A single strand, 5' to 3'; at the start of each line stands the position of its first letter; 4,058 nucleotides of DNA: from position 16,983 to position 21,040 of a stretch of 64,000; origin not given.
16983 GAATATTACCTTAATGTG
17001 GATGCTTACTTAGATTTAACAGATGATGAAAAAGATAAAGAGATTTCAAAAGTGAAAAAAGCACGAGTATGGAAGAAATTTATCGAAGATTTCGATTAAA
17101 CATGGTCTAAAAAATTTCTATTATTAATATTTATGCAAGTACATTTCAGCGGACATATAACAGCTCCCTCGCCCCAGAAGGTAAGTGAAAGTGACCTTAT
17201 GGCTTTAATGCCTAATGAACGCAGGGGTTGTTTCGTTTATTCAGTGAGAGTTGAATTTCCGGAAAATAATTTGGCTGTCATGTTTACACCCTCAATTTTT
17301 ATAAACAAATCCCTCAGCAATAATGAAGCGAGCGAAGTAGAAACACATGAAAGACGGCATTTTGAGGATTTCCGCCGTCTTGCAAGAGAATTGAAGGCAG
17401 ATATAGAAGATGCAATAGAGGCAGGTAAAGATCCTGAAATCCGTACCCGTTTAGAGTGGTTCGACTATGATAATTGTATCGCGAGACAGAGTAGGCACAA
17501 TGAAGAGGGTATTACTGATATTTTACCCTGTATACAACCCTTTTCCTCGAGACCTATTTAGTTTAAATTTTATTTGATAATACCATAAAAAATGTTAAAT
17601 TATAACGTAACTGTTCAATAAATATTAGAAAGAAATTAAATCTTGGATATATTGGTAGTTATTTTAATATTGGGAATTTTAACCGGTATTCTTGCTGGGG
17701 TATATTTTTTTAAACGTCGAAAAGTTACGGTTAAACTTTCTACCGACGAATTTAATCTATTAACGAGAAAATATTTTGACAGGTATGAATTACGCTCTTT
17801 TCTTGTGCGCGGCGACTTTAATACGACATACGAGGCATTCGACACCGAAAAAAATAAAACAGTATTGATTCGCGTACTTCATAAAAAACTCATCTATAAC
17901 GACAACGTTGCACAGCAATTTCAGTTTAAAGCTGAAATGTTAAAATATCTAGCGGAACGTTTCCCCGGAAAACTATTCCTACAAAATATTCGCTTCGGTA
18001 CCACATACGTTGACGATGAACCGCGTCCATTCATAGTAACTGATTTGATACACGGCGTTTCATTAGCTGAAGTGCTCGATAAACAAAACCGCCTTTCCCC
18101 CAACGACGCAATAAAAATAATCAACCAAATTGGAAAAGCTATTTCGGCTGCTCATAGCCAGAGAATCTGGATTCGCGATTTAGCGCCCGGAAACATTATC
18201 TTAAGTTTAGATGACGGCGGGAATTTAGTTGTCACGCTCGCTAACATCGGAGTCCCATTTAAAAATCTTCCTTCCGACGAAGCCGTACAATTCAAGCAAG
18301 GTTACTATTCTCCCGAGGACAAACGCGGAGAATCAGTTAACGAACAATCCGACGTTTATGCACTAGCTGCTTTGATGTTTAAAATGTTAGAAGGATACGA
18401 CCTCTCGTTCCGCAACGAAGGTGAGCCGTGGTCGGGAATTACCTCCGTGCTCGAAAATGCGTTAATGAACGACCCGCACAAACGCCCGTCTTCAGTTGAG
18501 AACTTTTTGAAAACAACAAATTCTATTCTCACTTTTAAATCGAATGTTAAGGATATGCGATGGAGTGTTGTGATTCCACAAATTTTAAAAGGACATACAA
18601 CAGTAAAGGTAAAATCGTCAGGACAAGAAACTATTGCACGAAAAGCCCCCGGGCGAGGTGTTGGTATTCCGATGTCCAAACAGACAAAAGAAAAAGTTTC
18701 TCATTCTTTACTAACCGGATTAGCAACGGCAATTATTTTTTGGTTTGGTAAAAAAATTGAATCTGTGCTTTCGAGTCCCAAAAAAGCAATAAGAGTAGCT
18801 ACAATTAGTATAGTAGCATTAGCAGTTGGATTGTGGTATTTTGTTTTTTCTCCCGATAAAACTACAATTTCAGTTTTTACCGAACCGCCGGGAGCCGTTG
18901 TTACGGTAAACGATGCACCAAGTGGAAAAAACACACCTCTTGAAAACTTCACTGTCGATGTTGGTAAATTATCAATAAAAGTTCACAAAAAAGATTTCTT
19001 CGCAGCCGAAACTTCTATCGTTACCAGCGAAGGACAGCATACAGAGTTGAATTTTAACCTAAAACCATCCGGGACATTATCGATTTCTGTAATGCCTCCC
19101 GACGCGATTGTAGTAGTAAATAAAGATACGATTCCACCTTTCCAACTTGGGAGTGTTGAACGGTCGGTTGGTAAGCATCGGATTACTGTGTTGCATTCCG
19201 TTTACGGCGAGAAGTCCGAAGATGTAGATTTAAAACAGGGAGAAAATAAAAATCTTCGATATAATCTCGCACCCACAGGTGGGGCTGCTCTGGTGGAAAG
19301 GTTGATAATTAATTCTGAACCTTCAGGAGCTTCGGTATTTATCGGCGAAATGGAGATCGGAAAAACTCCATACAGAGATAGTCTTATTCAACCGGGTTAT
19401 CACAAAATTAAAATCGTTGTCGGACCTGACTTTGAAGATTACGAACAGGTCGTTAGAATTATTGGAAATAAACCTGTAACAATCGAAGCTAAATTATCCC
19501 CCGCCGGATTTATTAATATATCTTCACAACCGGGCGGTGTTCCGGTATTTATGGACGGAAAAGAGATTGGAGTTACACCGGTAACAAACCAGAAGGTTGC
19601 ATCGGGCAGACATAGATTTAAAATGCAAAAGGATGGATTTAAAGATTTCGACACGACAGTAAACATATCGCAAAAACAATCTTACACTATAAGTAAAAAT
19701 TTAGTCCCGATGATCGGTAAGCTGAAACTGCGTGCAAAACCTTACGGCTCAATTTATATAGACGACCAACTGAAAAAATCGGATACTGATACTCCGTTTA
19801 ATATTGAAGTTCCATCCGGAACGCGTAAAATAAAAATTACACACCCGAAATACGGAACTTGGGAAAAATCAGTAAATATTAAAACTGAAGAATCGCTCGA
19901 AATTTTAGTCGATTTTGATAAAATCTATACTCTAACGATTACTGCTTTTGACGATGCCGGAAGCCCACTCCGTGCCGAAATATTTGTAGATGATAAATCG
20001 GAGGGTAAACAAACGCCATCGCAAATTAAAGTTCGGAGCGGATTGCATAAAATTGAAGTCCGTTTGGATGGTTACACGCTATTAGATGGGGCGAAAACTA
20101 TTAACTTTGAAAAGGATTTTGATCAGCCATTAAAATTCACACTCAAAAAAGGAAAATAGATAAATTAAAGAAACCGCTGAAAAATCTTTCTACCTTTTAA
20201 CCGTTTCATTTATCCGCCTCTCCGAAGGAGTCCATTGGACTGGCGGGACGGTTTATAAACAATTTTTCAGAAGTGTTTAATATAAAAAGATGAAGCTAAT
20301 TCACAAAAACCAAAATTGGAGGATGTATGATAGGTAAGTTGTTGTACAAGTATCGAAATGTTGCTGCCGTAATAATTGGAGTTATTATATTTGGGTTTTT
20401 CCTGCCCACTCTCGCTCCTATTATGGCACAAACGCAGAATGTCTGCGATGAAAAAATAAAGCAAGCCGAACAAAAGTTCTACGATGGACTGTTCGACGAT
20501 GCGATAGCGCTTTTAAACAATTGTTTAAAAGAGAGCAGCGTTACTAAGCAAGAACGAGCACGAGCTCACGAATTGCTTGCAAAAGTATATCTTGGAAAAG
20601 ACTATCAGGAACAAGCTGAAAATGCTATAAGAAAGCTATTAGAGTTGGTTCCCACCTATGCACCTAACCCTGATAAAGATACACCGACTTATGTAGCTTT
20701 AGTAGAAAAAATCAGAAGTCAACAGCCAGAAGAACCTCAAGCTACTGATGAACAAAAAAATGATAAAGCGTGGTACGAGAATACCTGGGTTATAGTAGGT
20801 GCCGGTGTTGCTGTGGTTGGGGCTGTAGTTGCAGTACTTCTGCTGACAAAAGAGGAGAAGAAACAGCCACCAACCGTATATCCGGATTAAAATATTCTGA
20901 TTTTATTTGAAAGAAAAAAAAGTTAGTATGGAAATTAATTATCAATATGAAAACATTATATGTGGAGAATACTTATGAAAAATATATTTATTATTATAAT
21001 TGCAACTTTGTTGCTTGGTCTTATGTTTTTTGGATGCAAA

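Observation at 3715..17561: Compact T6SS-like contractile injection locus with a ClpV-like ATPase and no recognisable membrane complex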

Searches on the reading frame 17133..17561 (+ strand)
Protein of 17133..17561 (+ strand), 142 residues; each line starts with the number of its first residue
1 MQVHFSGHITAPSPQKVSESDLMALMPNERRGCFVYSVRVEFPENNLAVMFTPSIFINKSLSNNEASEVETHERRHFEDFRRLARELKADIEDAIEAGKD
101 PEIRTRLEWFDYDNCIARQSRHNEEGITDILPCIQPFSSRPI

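Call 4: search_protein_families(library=pfam, proteins=[window:17133-17561:+], max_evalue=0.01)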
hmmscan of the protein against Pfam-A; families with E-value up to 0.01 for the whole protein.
window:17133-17561:+ (142 aa): 0 families

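Call 6: search_protein_families(library=ncbifam, proteins=[window:17133-17561:+], max_evalue=0.01)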
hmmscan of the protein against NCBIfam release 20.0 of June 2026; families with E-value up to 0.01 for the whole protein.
window:17133-17561:+ (142 aa): 0 families

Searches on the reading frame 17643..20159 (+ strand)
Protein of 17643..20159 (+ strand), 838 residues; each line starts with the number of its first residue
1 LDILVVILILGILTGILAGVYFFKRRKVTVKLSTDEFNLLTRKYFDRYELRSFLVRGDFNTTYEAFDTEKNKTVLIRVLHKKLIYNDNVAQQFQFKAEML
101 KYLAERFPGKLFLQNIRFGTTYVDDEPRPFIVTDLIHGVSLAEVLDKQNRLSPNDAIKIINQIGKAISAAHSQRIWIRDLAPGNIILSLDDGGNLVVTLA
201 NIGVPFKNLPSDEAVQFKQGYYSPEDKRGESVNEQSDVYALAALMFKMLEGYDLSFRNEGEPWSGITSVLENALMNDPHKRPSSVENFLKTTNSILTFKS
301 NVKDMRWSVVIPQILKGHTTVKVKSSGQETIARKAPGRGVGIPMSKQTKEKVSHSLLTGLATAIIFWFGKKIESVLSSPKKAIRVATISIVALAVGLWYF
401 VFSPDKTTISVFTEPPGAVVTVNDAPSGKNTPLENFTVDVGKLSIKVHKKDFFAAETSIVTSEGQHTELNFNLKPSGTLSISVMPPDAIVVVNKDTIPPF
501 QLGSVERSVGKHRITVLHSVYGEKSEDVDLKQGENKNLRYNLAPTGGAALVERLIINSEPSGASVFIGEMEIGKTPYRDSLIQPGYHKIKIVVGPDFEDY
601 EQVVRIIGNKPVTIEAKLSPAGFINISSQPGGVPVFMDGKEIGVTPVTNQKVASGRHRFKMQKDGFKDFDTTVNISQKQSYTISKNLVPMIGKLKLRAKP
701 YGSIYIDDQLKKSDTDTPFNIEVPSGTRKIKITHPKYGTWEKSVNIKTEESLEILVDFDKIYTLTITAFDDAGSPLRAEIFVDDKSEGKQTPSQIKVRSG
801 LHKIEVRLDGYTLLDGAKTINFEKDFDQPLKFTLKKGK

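Call 4: search_protein_families(library=pfam, proteins=[window:17643-20159:+], max_evalue=0.01)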
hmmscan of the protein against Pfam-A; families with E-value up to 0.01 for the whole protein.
window:17643-20159:+ (838 aa): 6 families
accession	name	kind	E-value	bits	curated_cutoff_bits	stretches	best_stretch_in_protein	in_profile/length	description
PF08308.17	PEGA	-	2e-54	181.9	20.8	6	624-689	4-69/71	PEGA domain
PF00069.31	Pkinase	-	1.3e-15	57.9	31.7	1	52-260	5-202/263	Protein kinase domain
PF07714.23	PK_Tyr_Ser-Thr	-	5.9e-11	42.6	23.1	1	54-290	7-238/258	Protein tyrosine and serine/threonine kinase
PF13620.12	CarboxypepD_reg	-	6.2e-06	26.9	32.3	0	718-753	39-76/82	Carboxypeptidase regulatory-like domain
PF13715.12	CarbopepD_reg_2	-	0.00018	21.9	32.2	0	713-754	30-72/88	CarboxypepD_reg-like domain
PF22820.2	TcaA_3rd_4th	-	0.0011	19.3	27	0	407-431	3-27/73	TcaA protein 3rd/4th domain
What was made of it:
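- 17643..20159 (+): Membrane Ser/Thr kinase with six periplasmic PEGA repeats; candidate regulator. Pkinase 57.9 bits and PEGA 181.9 bits in 6 stretches (call 4).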

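Call 6: search_protein_families(library=ncbifam, proteins=[window:17643-20159:+], max_evalue=0.01)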
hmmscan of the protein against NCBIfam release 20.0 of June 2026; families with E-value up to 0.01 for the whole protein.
window:17643-20159:+ (838 aa): 14 families
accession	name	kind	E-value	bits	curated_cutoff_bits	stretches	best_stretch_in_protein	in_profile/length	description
NF033483.0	PknB_PASTA_kin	equivalog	1e-27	97.4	450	1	46-251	7-204/563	Stk1 family PASTA domain-containing Ser/Thr kinase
NF052427.1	StpK7MSMEG_1200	equivalog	5e-20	71.5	900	1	43-252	4-206/601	serine/threonine protein kinase StpK7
NF047741.1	antiphage_MADS6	equivalog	2.2e-14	52.9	460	1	124-254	268-402/612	methylation-associated defense system protein kinase MAD6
TIGR03903.1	TOMM_kin_cyc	equivalog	4.2e-11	41.4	705.75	1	128-251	53-185/1267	TOMM system kinase/cyclase fusion protein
NF038150.1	lanthi_synth_IV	equivalog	5.3e-11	41.6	650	1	46-264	189-404/851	class IV lanthionine synthetase LanL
NF047815.1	LIC10124_lipo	equivalog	8.5e-10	37.8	650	1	617-683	193-259/516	LIC10124 family lipoprotein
NF038151.1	lanthi_synth_III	equivalog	6.4e-07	28.1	575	1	130-249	300-423/833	class III lanthionine synthetase LanKC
NF033442.0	BREX_PglW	equivalog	3.8e-06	24.9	990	1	140-251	297-424/1391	BREX system serine/threonine kinase PglW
NF040671.1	PLuB_AAA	exception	8.8e-06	23.4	999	1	127-293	78-244/1256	PLuB system helicase-like protein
NF009651.0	PRK13184.1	equivalog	6.3e-05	21.1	839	1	47-250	3-226/932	serine/threonine-protein kinase PknD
NF053615.1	SerThrKinAfsKStmc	equivalog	0.00034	19.4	1300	1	122-245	77-203/809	protein serine/threonine kinase AfsK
TIGR03724.2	arch_bud32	equivalog_domain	0.00066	19.2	125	1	128-190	67-119/193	KEOPS complex kinase/ATPase Bud32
NF043056.1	T4SS_LegK1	equivalog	0.0013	17.4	550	1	126-247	151-282/516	Dot/Icm T4SS effector kinase LegK1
NF011460.0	PRK14879.1-1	equivalog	0.0039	16.3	199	1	128-191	85-147/232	Kae1-associated kinase Bud32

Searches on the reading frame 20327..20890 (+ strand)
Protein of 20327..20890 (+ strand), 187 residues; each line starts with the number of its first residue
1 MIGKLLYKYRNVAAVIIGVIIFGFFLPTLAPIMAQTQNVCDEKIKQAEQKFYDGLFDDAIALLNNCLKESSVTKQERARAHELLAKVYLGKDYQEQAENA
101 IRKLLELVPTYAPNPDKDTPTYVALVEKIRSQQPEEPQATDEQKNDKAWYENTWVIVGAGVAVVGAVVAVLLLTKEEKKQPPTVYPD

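Call 4: search_protein_families(library=pfam, proteins=[window:20327-20890:+], max_evalue=0.01)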
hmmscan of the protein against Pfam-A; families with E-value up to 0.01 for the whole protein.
window:20327-20890:+ (187 aa): 2 families
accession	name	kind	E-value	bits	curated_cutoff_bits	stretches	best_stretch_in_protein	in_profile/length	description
PF13432.12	TPR_16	-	0.0062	17.4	32.7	1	46-111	3-64/65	Tetratricopeptide repeat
PF07719.23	TPR_2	-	0.0081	16.7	27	0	78-111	1-34/34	Tetratricopeptide repeat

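Call 6: search_protein_families(library=ncbifam, proteins=[window:20327-20890:+], max_evalue=0.01)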
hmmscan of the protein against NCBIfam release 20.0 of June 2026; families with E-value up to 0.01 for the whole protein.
window:20327-20890:+ (187 aa): 4 families
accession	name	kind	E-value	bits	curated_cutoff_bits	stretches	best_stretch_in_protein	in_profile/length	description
NF038027.1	TssQ_fam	subfamily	1e-06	29.2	65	1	38-114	4-80/100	TssQ family T6SS-associated lipoprotein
NF052312.1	T9SS_PorW_SprE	equivalog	0.002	16.9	250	1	50-106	114-169/716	type IX secretion system periplasmic lipoprotein PorW/SprE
TIGR04211.1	SH3_and_anchor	equivalog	0.003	17.2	65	1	98-176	110-188/198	TIGR04211 family SH3 domain-containing protein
NF052415.1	T3SS_chap_SctY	equivalog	0.0075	16.8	70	0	54-106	54-105/106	type III secretion apparatus assembly chaperone SctY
